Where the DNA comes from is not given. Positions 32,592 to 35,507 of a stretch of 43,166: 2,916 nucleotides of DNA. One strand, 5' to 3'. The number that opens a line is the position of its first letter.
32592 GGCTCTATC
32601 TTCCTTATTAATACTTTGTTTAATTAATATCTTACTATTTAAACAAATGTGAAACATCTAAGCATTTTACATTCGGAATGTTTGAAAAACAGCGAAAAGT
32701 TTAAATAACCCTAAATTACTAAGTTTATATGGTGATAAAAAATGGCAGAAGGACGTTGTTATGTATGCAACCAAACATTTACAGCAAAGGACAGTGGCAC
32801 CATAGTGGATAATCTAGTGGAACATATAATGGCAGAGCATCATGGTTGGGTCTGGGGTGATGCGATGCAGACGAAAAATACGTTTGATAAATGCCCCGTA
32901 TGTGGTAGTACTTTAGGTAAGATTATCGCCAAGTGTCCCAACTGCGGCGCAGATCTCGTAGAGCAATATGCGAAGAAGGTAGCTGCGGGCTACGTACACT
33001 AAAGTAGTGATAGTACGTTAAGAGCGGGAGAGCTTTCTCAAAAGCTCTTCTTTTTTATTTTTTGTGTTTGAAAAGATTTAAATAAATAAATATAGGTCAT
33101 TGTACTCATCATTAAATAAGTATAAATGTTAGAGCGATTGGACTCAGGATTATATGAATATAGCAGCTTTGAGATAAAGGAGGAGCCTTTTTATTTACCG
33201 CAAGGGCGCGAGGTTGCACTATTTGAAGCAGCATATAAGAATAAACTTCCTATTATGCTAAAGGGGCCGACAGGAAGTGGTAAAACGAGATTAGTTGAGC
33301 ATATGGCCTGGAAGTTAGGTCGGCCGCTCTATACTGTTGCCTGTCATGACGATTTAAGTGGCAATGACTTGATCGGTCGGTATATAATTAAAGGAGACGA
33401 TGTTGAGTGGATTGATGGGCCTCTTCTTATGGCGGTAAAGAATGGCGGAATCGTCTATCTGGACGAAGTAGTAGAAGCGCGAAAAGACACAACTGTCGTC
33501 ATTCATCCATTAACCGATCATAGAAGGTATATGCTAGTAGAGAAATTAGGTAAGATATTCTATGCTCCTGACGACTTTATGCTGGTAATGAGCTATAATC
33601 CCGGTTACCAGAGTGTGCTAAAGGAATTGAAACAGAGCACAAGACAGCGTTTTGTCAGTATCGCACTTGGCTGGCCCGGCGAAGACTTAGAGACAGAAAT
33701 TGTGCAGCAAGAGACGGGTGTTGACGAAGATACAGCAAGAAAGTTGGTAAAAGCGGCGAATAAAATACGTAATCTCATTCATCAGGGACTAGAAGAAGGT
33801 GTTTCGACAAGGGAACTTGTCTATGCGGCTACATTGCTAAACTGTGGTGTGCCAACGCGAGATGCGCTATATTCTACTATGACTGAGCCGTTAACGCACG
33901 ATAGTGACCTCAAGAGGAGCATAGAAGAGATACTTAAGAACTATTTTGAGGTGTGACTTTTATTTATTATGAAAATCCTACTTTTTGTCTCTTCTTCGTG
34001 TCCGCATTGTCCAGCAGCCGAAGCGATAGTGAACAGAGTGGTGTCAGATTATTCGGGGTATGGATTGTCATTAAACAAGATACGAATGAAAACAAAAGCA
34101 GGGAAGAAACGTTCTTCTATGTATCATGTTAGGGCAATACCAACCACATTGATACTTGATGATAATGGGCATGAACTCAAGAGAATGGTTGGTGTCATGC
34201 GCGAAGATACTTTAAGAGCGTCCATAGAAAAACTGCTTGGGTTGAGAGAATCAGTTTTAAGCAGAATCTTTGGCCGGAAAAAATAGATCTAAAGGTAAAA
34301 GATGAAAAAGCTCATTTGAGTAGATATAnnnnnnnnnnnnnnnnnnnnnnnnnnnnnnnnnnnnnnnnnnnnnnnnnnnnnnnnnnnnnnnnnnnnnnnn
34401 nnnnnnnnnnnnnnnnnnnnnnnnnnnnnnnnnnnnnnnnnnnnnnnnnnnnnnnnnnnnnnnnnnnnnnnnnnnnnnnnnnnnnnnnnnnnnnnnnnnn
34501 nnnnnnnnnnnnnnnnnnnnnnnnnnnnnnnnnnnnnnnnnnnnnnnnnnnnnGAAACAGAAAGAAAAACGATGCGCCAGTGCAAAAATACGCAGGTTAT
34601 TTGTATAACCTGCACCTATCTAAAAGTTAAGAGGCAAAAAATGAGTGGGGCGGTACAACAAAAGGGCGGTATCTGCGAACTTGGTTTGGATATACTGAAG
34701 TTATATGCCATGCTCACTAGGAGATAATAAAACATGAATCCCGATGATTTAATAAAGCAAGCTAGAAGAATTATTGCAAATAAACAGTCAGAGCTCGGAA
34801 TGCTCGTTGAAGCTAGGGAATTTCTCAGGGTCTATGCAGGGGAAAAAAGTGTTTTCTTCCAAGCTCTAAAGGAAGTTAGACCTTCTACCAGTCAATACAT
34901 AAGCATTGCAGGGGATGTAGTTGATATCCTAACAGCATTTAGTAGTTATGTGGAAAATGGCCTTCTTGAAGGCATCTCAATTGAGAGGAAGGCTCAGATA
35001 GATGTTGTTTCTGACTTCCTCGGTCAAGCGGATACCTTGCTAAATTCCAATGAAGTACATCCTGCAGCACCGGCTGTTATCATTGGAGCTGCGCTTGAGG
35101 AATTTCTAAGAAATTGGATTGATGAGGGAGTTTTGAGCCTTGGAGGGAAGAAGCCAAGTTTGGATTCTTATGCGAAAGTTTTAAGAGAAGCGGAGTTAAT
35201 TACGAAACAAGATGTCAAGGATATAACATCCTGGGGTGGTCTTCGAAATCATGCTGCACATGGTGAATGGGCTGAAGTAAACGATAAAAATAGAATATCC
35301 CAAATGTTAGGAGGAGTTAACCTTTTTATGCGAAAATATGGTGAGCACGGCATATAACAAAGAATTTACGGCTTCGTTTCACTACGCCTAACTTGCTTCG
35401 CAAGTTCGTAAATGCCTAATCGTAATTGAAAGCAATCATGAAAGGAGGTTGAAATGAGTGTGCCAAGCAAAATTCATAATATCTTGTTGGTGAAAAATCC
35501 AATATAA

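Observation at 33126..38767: CbbQ/NorQ AAA+ ATPase with a split, repeat-extended NorD/CbbO-like VWA partner, interrupted by thioredoxin, membrane and HEPN genes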

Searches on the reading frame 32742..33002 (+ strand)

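Call 3: search_protein_families(library=pfam, proteins=[window:32742-33002:+], max_evalue=0.01)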
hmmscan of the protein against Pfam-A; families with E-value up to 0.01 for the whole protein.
window:32742-33002:+ (86 aa): 18 families
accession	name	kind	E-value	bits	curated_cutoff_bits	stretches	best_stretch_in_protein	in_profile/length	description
PF04423.19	Rad50_zn_hook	-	1.7e-07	31.4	24.3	0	2-22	18-38/52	Rad50 zinc hook motif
PF14369.11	Zn_ribbon_19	-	1.3e-05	25.7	30.8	0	64-76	22-35/35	zinc-ribbon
PF19335.5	HMBD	-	1.6e-05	25.2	23.6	0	64-74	17-27/28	Heavy metal binding domain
PF14446.12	Prok-RING_1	-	0.00017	21.9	29.1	0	49-70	5-28/54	Prokaryotic RING finger family 1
PF13240.11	Zn_Ribbon_1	-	0.00031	20.9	25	1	50-72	1-23/23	zinc-ribbon domain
PF03119.21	DNA_ligase_ZBD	-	0.00034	20.9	25.8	0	50-59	1-10/27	NAD-dependent DNA ligase C4 zinc finger domain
PF01396.24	Zn_ribbon_Top1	-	0.0006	20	32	1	64-79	3-18/39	Topoisomerase DNA binding C4 zinc finger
PF13597.11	NRDD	-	0.0007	18.8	26.2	1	42-76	502-536/562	Anaerobic ribonucleoside-triphosphate reductase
PF09723.15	Zn_ribbon_8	-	0.00074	19.9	34.4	0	47-62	25-41/41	Zinc ribbon domain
PF12773.13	DZR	-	0.0011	19.5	27.3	1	45-71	9-33/45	Double zinc ribbon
PF13453.11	Zn_ribbon_TFIIB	-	0.002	17.9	22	0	64-80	1-17/41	Transcription factor zinc-finger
PF23475.1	zf-Tbcl_FmdE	-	0.0028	17.5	23.2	0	45-55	4-14/35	FmdE treble clef zinc finger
PF21344.3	Zn_ribbon_LysW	-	0.0036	17.3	27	0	50-72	2-31/46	Alpha-aminoadipate carrier protein LysW-like, globular domain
PF08271.17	Zn_Ribbon_TF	-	0.0038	17.2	29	0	64-76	2-15/43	TFIIB zinc-binding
PF07191.17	Zn_ribbon_6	-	0.0045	17.4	25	0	42-72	10-39/67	Double zinc ribbon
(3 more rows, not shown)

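Call 4: search_protein_families(library=ncbifam, proteins=[window:32742-33002:+], max_evalue=0.01)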
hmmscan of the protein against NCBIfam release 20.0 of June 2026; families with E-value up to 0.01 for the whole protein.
window:32742-33002:+ (86 aa): 8 families
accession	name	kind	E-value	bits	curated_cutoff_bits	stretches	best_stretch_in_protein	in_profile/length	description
TIGR04165.1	methano_modCys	hypoth_equivalog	0.00028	21.1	60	0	42-57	1-16/50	TIGR04165 family Cys-rich peptide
TIGR02605.1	CxxC_CxxC_SSSS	subfamily_domain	0.00043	20.3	31.3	0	63-78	27-42/52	FmdB family zinc ribbon protein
NF006224.0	PRK08351.1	equivalog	0.0019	18.2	108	0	47-56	14-23/61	DNA-directed RNA polymerase subunit E''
TIGR03831.1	YgiT_finger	domain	0.0026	18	20.2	0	65-81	1-17/46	YgiT-type zinc finger protein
NF047912.1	ECs_2282_CxxC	subfamily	0.0034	17.2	37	0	51-70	5-35/60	ECs_2282 family putative zinc-binding protein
NF049953.1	ribbon_DG_selen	exception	0.0048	16.8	130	1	32-70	131-169/172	zinc ribbon-containing (seleno)protein DG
TIGR02098.1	MJ0042_CXXC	domain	0.0082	15.8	20.9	0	62-70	2-10/38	MJ0042-type zinc finger domain-containing protein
NF041914.1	HVO_2523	equivalog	0.0093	15.9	60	0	64-78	2-16/33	HVO_2523 family zinc finger protein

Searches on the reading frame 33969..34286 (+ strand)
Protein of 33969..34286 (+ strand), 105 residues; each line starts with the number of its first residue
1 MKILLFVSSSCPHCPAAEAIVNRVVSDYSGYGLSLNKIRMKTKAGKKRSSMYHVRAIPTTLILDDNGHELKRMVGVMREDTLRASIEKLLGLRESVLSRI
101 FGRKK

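Call 3: search_protein_families(library=pfam, proteins=[window:33969-34286:+], max_evalue=0.01)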
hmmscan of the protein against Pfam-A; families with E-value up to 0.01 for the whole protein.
window:33969-34286:+ (105 aa): 5 families
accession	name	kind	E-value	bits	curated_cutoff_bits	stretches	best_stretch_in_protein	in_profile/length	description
PF00085.26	Thioredoxin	-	6e-07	29.9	23.5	1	3-87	22-102/103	Thioredoxin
PF13098.12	Thioredoxin_2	-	0.00015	22.5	27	1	3-84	9-102/104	Thioredoxin-like domain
PF13192.12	Thioredoxin_3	-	0.00016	22.1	24.8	1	1-65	1-57/76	Thioredoxin domain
PF13905.12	Thioredoxin_8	-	0.002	18.9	27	0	41-67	66-92/94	Thioredoxin-like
PF00578.27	AhpC-TSA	-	0.0034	17.8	26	1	3-84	29-111/124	AhpC/TSA family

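Call 4: search_protein_families(library=ncbifam, proteins=[window:33969-34286:+], max_evalue=0.01)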
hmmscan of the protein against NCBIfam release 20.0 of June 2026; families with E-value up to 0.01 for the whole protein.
window:33969-34286:+ (105 aa): 9 families
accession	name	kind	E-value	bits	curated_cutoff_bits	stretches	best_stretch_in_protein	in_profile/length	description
TIGR00411.1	redox_disulf_1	equivalog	8.1e-11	41.8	92.75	1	2-89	2-81/82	MJ0307 family thioredoxin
TIGR01068.1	thioredoxin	equivalog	2.9e-07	30.6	96.8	1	6-88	21-99/101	thioredoxin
TIGR02187.2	PDO_seleno_TRX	equivalog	2e-06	27.3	185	1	2-87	131-207/209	protein disulfide oxidoreductase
NF008229.0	PRK10996.1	equivalog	0.00068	19.4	125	1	6-80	59-129/141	thioredoxin TrxC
NF038096.1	thylak_slr1796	equivalog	0.0008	19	140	1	33-95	76-138/157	thylakoid membrane photosystem I accumulation factor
NF002854.0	PRK03147.1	subfamily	0.0014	18.5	170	1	43-88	126-171/176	thiol-disulfide oxidoreductase ResA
TIGR02738.1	TrbB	equivalog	0.0032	17.2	132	0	2-26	53-77/153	type-F conjugative transfer system pilin assembly thiol-disulfide isomerase TrbB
NF006898.0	PRK09381.1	equivalog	0.0033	17.8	138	1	6-83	28-101/109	thioredoxin TrxA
NF041202.1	StoA_CxxC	exception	0.0042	17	210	0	51-84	126-159/163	endospore biogenesis thiol-disulfide oxidoreductase StoA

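Call 11: search_protein_families(library=padloc, proteins=[window:33969-34286:+], max_evalue=1)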
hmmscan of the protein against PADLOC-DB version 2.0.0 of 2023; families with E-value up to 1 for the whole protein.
window:33969-34286:+ (105 aa): 0 families

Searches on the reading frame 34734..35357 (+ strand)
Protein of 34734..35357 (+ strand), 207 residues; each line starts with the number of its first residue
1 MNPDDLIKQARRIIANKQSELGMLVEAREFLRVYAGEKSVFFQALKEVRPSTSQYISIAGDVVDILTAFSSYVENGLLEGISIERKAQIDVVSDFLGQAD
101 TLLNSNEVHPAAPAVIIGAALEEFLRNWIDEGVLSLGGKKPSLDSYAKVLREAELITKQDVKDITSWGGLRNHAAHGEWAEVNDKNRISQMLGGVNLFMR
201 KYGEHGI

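Call 3: search_protein_families(library=pfam, proteins=[window:34734-35357:+], max_evalue=0.01)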
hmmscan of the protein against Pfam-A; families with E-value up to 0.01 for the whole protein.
window:34734-35357:+ (207 aa): 0 families

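Call 4: search_protein_families(library=ncbifam, proteins=[window:34734-35357:+], max_evalue=0.01)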
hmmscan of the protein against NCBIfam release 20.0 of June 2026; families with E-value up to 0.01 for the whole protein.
window:34734-35357:+ (207 aa): 0 families

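Call 11: search_protein_families(library=padloc, proteins=[window:34734-35357:+], max_evalue=1)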
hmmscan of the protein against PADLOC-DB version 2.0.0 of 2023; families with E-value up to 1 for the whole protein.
window:34734-35357:+ (207 aa): 0 families

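Call 12: search_protein_families(library=pfam, proteins=[window:34734-35357:+], max_evalue=10)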
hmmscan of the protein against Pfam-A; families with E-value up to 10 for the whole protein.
window:34734-35357:+ (207 aa): 2 families
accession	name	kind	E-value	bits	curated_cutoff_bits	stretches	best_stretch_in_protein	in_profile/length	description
PF18735.6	HEPN_RiboL-PSP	-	0.058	13.7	28.4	1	158-180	142-162/191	RiboL-PSP-HEPN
PF11622.13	DUF3251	-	0.078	13.4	23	1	36-108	62-133/161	Protein of unknown function (DUF3251)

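Call 45: search_protein_representatives(protein=window:34734-35354:+)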
Query: 207 residues. Proteins with E-value up to 0.001 (for the whole library): 1188; up to 1e-10: 241; up to 1e-30: 70. The best 150 are listed.
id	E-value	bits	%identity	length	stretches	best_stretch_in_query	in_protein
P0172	1.1e-60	221.2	59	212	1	21-203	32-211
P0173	9.7e-59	214.8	61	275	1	22-203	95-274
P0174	1.5e-58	214.3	53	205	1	2-204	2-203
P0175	5.8e-57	209.0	69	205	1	64-204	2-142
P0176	3.1e-55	203.4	52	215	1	1-204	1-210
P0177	6.6e-54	199.1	53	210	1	20-203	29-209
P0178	6.9e-52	192.5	47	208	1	2-204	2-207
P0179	8.5e-52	192.2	51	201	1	2-202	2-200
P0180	2.6e-51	190.6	53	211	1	25-202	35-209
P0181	4.0e-51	190.0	53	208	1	22-203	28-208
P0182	1.3e-50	188.3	50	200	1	1-203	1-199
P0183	9.3e-50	185.5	49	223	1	1-203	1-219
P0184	5.2e-49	183.1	51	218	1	20-204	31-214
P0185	5.6e-49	183.0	63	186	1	66-203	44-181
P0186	1.4e-48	181.6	49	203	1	4-202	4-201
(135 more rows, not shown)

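Call 49: search_protein_families(library=pfam, alignment_id=A4, max_evalue=0.01)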
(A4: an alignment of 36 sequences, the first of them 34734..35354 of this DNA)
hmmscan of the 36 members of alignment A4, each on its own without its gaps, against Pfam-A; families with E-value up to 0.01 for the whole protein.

A. member 1, window:34734-35354:+ (207 aa): 0 families

B. families by the number of members that match (of 36 scanned): 6 families
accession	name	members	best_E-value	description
PF13643.11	DUF4145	9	0.00011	Domain of unknown function (DUF4145)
PF18735.6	HEPN_RiboL-PSP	8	8.8e-06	RiboL-PSP-HEPN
PF01934.22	HepT-like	2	5.3e-06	Ribonuclease HepT-like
PF11724.13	YvbH_ext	1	0.0034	YvbH-like oligomerisation region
PF18726.6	HEPN_SAV_6107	1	0.0089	SAV_6107-like HEPN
PF22107.2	Pch2_N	1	0.01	Pch2 N-terminal domain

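Call 50: search_solved_structures(query=A4, max_evalue=1, show_alignments=1)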
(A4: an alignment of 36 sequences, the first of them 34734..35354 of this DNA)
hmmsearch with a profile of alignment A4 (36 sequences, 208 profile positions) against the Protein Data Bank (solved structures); distinct sequences matched with E-value up to 1: 6.
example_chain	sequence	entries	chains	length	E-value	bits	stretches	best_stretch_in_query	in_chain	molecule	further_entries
5ot4_A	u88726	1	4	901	0.06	16.4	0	135-176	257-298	Interaptin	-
7uw9_M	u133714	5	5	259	0.068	16.2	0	18-81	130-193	V-type proton ATPase subunit D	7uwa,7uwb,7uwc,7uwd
4v81_F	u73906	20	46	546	0.29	14.1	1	91-153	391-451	T-complex protein 1 subunit zeta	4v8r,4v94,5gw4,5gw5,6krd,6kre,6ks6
2wl8_A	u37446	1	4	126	0.42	13.6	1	57-105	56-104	PEROXISOMAL BIOGENESIS FACTOR 19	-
5lnf_A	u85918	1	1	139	0.53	13.3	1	58-105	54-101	Peroxisomal biogenesis factor 19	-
2etn_A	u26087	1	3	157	0.86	12.6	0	44-102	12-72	anti-cleavage anti-GreA transcription factor Gfh1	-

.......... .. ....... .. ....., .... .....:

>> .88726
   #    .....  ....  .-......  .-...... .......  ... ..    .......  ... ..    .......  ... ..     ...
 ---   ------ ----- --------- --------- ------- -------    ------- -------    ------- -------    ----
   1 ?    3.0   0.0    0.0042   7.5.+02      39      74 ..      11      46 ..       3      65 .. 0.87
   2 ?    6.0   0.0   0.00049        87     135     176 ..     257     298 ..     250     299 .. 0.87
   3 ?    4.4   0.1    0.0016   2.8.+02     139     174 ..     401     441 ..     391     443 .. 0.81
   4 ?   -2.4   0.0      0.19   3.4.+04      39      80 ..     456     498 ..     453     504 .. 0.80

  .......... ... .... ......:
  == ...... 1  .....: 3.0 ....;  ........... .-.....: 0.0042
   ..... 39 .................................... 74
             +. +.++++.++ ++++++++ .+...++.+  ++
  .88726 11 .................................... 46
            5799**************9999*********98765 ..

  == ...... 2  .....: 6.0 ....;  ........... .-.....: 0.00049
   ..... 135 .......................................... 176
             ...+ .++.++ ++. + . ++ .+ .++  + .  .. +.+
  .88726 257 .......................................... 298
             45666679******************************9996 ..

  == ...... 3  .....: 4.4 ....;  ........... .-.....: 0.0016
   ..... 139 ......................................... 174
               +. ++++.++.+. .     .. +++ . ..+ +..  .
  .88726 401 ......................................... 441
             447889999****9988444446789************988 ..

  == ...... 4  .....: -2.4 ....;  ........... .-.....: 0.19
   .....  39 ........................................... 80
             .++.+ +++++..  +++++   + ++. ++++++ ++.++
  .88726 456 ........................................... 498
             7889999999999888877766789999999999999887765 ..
